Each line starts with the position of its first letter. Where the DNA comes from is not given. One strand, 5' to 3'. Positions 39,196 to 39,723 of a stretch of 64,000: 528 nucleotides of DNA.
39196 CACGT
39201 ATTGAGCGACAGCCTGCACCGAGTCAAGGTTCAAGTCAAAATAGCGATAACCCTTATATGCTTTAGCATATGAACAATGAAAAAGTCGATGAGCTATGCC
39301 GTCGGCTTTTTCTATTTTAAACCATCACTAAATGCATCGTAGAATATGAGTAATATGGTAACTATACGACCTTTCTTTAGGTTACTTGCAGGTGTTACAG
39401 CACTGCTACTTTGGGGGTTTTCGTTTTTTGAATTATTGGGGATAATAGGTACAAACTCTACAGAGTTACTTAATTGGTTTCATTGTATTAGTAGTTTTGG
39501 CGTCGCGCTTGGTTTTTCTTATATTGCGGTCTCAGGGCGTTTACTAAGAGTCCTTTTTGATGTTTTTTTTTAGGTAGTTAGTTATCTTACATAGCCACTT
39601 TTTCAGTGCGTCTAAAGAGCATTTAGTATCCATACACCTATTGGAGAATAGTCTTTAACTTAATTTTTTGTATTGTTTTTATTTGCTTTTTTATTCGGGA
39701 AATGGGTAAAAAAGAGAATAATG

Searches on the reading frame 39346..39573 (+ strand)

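Call 4: search_protein_families(library=pfam, proteins=[window:39346-39573:+], max_evalue=0.01)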
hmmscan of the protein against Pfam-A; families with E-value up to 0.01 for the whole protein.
window:39346-39573:+ (75 aa): 1 family
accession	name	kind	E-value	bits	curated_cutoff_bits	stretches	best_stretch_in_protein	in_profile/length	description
PF20599.3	DUF6796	-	0.0082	16.2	26.9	1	1-58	49-106/225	Family of unknown function (DUF6796)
